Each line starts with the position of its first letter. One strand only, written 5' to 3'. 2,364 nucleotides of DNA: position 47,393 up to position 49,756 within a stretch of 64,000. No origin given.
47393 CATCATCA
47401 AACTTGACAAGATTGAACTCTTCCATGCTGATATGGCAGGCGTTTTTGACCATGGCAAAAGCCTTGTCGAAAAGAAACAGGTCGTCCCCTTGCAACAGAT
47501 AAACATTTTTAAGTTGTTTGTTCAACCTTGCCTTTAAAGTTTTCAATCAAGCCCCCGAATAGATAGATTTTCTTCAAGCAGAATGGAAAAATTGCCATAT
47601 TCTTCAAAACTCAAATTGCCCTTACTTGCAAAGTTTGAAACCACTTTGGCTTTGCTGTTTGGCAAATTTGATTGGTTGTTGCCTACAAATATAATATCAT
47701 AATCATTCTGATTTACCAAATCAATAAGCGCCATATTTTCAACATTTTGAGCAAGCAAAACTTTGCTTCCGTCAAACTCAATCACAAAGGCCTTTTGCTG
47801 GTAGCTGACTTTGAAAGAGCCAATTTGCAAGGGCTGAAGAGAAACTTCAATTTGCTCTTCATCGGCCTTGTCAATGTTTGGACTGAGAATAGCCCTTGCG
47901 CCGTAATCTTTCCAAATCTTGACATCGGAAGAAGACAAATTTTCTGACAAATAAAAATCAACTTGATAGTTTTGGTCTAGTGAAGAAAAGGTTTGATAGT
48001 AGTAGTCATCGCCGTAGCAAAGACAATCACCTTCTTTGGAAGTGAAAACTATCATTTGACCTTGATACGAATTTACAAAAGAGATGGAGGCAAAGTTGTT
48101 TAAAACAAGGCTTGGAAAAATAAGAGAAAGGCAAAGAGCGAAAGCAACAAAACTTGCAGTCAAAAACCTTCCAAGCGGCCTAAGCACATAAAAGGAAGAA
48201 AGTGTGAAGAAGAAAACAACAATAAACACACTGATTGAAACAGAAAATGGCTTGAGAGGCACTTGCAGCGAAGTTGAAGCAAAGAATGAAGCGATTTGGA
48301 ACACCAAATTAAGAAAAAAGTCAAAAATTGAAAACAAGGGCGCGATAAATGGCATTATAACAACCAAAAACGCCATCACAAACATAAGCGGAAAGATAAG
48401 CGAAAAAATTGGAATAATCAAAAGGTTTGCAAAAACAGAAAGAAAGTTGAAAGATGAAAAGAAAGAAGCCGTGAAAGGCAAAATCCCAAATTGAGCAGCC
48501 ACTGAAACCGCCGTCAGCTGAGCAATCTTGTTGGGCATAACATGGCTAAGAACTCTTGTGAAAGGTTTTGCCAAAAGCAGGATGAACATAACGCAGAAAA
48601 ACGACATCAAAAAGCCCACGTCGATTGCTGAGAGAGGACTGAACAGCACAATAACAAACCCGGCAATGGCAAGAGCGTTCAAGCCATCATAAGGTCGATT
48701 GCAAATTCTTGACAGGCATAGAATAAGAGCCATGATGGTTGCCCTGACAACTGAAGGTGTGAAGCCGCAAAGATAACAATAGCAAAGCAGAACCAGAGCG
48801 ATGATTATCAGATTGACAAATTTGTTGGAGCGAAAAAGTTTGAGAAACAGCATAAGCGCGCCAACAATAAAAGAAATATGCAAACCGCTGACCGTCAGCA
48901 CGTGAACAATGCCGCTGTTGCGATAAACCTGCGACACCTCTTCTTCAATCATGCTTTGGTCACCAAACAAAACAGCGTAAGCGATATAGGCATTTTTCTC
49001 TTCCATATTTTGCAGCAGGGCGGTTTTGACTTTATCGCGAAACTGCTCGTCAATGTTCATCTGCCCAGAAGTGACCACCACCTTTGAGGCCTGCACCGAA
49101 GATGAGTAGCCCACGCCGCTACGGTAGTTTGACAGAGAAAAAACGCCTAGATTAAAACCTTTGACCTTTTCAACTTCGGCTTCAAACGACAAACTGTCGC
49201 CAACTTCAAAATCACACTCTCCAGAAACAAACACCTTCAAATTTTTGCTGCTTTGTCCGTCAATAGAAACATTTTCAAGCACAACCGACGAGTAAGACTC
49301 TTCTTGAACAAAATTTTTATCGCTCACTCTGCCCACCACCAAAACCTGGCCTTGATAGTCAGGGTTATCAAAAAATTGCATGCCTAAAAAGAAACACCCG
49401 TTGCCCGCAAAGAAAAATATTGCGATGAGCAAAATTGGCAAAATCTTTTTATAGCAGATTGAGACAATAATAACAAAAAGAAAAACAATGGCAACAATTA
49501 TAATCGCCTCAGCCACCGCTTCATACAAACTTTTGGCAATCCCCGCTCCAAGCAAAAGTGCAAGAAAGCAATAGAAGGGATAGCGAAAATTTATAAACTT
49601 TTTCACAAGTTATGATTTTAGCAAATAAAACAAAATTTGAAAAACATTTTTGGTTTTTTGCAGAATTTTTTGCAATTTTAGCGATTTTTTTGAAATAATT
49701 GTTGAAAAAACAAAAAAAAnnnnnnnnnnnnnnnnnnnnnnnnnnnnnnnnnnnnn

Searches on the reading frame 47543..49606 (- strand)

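Call 69: search_protein_families(library=pfam, proteins=[window:47543-49606:-], max_evalue=0.0001)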
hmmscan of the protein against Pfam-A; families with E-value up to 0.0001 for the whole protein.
window:47543-49606:- (687 aa): 1 family
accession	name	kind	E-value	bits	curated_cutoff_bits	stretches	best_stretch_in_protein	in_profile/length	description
PF03772.21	Competence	-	1.7e-58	198.6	23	1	213-468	2-262/270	Competence protein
